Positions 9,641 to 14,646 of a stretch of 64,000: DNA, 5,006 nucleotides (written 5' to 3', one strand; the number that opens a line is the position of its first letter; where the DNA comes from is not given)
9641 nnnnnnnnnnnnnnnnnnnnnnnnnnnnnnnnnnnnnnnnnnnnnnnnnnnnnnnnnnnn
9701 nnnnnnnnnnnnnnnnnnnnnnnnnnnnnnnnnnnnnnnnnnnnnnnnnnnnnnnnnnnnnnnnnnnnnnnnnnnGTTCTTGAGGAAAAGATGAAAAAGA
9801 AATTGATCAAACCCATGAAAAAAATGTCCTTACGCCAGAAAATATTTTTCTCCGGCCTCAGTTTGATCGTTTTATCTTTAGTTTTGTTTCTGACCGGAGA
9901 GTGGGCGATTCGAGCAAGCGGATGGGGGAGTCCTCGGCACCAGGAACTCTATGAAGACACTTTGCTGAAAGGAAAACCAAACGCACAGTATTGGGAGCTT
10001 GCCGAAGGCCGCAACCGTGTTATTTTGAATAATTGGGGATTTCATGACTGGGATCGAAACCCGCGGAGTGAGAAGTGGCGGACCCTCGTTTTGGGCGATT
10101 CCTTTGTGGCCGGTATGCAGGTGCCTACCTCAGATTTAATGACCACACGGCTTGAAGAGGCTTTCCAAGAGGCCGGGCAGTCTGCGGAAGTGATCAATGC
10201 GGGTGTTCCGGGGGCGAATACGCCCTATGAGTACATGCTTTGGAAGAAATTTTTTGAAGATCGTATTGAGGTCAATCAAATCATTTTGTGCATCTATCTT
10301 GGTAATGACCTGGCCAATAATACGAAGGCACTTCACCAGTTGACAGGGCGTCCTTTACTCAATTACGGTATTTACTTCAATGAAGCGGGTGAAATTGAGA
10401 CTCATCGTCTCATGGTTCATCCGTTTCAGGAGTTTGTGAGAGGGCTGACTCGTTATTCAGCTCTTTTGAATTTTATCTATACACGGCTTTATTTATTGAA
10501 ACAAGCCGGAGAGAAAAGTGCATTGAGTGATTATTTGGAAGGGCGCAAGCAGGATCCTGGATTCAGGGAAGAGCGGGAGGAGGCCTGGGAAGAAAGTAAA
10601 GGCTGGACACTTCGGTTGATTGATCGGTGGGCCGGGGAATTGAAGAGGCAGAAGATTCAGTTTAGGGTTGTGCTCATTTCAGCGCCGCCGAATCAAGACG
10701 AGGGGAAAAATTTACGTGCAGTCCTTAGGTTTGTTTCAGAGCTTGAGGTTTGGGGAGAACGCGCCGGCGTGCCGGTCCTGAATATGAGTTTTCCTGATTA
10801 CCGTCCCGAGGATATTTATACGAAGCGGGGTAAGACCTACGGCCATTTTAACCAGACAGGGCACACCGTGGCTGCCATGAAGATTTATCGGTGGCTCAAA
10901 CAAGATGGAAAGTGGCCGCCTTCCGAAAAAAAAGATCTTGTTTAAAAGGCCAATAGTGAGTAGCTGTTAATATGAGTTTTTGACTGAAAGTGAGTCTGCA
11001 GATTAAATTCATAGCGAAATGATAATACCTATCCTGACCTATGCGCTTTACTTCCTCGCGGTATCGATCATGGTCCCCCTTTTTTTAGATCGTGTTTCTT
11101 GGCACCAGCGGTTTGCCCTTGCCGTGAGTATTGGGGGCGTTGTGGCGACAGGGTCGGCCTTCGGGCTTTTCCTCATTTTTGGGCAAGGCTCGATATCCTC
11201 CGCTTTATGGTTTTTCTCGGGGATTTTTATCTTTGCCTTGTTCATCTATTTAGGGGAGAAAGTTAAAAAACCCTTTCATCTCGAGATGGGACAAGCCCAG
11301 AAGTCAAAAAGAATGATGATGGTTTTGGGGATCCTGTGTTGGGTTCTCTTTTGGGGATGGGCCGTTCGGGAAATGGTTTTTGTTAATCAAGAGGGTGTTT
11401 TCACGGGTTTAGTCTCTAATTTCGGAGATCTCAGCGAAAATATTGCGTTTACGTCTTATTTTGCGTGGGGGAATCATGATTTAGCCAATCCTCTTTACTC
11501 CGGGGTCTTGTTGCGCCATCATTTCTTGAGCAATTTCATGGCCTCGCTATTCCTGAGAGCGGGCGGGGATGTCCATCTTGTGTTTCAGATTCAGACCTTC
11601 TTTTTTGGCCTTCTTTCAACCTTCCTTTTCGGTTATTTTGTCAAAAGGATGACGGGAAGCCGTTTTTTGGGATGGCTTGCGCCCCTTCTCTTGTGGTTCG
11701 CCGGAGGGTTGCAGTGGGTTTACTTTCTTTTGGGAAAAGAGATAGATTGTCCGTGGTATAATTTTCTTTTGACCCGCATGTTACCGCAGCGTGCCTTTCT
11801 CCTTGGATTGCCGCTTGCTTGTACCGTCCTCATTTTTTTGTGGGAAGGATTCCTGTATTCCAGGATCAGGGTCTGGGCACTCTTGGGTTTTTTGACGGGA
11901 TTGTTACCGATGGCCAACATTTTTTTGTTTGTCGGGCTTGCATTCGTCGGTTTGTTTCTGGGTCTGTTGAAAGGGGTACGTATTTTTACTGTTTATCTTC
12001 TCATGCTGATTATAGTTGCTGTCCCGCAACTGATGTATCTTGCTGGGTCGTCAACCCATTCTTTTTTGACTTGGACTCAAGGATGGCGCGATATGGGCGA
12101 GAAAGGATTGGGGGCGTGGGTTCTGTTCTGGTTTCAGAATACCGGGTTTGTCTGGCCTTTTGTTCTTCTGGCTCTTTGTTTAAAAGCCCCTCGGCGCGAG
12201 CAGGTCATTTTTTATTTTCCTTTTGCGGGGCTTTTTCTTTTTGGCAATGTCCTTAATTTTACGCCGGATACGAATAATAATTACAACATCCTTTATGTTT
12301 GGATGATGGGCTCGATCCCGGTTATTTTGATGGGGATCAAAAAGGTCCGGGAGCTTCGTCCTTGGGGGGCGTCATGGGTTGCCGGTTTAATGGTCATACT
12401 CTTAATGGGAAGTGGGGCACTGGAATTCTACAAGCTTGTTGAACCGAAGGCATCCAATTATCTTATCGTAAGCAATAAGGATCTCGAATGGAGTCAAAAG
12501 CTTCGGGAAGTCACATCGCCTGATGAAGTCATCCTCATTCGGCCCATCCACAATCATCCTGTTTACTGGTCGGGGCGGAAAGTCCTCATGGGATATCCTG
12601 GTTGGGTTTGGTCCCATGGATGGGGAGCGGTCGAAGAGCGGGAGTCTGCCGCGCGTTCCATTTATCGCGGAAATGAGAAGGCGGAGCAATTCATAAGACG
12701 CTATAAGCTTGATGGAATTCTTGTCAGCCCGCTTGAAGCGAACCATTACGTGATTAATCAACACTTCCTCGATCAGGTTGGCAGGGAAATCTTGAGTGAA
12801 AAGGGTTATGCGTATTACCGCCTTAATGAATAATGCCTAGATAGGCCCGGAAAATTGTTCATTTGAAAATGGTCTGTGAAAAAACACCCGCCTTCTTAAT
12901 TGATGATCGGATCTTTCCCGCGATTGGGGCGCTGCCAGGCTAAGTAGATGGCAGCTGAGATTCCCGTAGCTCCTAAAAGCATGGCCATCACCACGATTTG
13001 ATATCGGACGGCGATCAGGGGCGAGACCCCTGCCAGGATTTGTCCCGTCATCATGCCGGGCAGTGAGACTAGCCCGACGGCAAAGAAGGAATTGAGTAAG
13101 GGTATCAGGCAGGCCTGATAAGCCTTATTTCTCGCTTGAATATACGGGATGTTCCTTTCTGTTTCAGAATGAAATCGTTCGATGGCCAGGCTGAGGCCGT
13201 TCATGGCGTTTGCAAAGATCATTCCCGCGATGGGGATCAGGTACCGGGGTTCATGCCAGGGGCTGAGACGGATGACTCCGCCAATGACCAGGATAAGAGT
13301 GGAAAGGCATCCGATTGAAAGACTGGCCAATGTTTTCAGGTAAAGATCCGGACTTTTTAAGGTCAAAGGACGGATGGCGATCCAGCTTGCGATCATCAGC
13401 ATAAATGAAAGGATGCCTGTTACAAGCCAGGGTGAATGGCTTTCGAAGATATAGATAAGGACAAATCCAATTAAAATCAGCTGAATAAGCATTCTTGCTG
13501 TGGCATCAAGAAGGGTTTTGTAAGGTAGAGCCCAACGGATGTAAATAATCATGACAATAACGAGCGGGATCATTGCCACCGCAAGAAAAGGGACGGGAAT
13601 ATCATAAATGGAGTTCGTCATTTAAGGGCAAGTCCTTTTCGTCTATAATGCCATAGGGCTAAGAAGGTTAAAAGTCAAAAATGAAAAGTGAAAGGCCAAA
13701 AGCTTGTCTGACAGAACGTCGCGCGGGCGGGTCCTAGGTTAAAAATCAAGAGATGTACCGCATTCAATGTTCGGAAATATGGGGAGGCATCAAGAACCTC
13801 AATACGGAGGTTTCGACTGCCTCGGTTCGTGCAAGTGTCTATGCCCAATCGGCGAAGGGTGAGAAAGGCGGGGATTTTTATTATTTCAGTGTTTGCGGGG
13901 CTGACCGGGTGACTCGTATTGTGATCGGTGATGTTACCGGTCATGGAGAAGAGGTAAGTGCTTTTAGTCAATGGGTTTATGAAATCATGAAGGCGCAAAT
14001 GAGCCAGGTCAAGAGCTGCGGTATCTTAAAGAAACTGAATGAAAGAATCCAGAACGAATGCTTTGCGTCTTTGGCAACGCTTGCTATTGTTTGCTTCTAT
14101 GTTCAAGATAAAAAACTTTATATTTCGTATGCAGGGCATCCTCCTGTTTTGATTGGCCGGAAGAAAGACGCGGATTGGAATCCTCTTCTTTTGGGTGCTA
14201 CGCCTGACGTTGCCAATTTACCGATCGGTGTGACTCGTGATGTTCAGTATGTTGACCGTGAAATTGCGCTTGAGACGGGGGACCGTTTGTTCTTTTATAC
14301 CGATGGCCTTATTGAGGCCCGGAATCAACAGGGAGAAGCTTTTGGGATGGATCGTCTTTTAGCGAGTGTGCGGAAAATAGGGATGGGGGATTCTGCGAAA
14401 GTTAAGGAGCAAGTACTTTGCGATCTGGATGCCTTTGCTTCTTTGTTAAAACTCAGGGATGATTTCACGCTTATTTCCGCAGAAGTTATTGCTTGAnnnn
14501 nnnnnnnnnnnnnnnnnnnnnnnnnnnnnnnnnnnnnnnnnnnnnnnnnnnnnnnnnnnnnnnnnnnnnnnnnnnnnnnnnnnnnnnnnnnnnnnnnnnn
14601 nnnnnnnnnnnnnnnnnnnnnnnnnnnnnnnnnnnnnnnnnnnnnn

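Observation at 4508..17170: MBOAT acyltransferase plus four diverged paralogs of membrane-anchored SGNH (AlgJ/PatB-like) proteins within 13 kb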

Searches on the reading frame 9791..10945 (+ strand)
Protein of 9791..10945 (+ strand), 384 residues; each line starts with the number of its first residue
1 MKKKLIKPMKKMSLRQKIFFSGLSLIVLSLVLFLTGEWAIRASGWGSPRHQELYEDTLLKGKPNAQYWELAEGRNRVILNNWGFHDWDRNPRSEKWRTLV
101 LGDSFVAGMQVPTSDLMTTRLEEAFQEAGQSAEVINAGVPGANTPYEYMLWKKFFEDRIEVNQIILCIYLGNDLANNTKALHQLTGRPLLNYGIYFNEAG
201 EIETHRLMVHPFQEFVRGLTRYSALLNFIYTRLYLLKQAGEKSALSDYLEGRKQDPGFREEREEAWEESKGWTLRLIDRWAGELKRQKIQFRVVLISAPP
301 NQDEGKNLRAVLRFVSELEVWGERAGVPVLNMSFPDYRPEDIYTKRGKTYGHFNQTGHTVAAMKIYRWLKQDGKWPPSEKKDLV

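Call 4: search_protein_families(library=pfam, proteins=[window:9791-10945:+], max_evalue=0.1)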
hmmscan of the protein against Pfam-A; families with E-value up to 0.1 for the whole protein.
window:9791-10945:+ (384 aa): 1 family
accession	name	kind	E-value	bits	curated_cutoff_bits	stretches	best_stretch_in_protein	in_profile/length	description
PF13472.12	Lipase_GDSL_2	-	9.8e-08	33.1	32.9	1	100-180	1-81/178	GDSL-like Lipase/Acylhydrolase family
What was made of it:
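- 9791..10945 (+): S2, a membrane-anchored canonical SGNH protein, 384 aa. GDS 10091-10108, block II NAGVPGA 10196-10216, block III GND 10298-10315, His in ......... 10838-10864. No Asp precedes the His. Lipase_GDSL_2 9.8e-8 (call 4).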

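Call 5: search_protein_families(library=ncbifam, proteins=[window:9791-10945:+], max_evalue=0.1)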
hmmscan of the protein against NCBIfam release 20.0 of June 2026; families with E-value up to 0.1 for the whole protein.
window:9791-10945:+ (384 aa): 2 families
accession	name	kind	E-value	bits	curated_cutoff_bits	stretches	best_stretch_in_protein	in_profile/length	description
NF007819.1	PRK10528.1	equivalog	0.00026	20.8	270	1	99-143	32-76/210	multifunctional acyl-CoA thioesterase I/protease I/lysophospholipase L1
NF047475.1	GDSL_LA_2490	hypoth_equivalog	0.023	14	325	1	77-140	65-126/431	LA_2490 family SGNH/GDSL-type esterase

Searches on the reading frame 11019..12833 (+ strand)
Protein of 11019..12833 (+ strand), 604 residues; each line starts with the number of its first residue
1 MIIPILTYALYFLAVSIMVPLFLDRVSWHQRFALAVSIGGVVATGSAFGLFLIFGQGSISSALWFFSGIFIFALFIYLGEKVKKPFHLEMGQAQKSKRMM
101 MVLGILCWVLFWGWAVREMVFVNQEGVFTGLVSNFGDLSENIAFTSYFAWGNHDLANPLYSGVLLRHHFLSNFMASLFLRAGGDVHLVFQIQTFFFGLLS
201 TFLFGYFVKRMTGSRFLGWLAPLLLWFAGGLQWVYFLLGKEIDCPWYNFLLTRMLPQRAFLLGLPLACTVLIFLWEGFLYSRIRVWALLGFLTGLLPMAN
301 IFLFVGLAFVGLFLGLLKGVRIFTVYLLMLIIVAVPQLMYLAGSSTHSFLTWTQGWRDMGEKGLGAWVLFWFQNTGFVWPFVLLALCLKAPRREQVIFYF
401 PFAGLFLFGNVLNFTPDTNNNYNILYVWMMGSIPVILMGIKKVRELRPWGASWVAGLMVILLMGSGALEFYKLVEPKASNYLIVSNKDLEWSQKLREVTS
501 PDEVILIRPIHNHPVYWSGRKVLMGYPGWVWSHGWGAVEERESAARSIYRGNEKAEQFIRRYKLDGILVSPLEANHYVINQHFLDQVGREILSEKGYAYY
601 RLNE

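Call 4: search_protein_families(library=pfam, proteins=[window:11019-12833:+], max_evalue=0.1)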
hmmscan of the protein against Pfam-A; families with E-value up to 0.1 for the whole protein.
window:11019-12833:+ (604 aa): 0 families

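Call 5: search_protein_families(library=ncbifam, proteins=[window:11019-12833:+], max_evalue=0.1)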
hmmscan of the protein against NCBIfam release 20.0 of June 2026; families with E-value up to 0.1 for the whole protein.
window:11019-12833:+ (604 aa): 0 families

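Call 78: search_solved_structures(query=window:11019-12833:+, max_evalue=10)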
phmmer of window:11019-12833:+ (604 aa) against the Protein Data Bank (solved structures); distinct sequences matched with E-value up to 10: 1.
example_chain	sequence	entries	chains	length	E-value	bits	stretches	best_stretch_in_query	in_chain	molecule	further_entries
2job_A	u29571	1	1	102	1.2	10.9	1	524-578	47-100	antilipopolysaccharide factor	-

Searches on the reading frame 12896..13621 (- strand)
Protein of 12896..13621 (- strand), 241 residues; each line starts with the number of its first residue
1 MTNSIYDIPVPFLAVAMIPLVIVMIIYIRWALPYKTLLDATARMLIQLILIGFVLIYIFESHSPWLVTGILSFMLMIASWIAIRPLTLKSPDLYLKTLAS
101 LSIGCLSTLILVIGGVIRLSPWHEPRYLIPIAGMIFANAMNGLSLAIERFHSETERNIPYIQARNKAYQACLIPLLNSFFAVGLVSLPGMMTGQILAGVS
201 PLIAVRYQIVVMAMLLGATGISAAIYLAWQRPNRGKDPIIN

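Call 4: search_protein_families(library=pfam, proteins=[window:12896-13621:-], max_evalue=0.1)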
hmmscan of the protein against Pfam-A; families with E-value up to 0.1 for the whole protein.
window:12896-13621:- (241 aa): 1 family
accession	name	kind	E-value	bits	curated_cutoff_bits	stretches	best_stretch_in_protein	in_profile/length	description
PF03649.18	UPF0014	-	5.8e-56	190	22.6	2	14-162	5-154/242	Uncharacterised protein family (UPF0014)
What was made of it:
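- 12896..13621 (-): FetB-like UPF0014 permease on the opposite strand. It breaks the same-strand gene string. UPF0014 5.8e-56 (call 4).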

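Call 5: search_protein_families(library=ncbifam, proteins=[window:12896-13621:-], max_evalue=0.1)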
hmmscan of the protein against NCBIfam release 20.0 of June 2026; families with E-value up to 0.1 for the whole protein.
window:12896-13621:- (241 aa): 1 family
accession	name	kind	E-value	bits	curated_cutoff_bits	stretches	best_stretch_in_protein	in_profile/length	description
TIGR00245.2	TIGR00245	equivalog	3.8e-29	102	410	1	13-231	11-243/251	iron efflux ABC transporter permease subunit FetB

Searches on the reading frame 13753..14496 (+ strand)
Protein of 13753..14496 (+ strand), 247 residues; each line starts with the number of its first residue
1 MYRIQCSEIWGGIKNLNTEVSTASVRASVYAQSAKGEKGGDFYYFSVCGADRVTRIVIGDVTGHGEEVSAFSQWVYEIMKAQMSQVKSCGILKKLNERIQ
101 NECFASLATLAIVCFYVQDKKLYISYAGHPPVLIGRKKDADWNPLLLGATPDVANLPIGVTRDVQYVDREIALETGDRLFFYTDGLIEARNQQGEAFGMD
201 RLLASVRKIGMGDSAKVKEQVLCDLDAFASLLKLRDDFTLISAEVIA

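Call 4: search_protein_families(library=pfam, proteins=[window:13753-14496:+], max_evalue=0.1)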
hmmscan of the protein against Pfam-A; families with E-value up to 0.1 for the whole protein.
window:13753-14496:+ (247 aa): 1 family
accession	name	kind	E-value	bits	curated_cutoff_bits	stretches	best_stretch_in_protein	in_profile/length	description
PF07228.17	SpoIIE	-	4.7e-32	111.9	25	1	52-245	3-191/192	Stage II sporulation protein E (SpoIIE)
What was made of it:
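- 13753..14496 (+): Stand-alone PP2C/SpoIIE-type phosphatase. It abuts S3. SpoIIE 4.7e-32 (call 4).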

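Call 5: search_protein_families(library=ncbifam, proteins=[window:13753-14496:+], max_evalue=0.1)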
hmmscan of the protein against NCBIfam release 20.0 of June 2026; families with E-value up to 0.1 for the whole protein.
window:13753-14496:+ (247 aa): 2 families
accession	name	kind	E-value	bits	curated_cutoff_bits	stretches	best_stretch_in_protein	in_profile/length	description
NF038263.1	prot_phos_SiaA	equivalog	0.0017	17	700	1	155-242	566-654/658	biofilm regulation protein phosphatase SiaA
TIGR02865.1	spore_II_E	equivalog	0.0055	14.8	490.8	1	153-195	674-716/764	stage II sporulation protein E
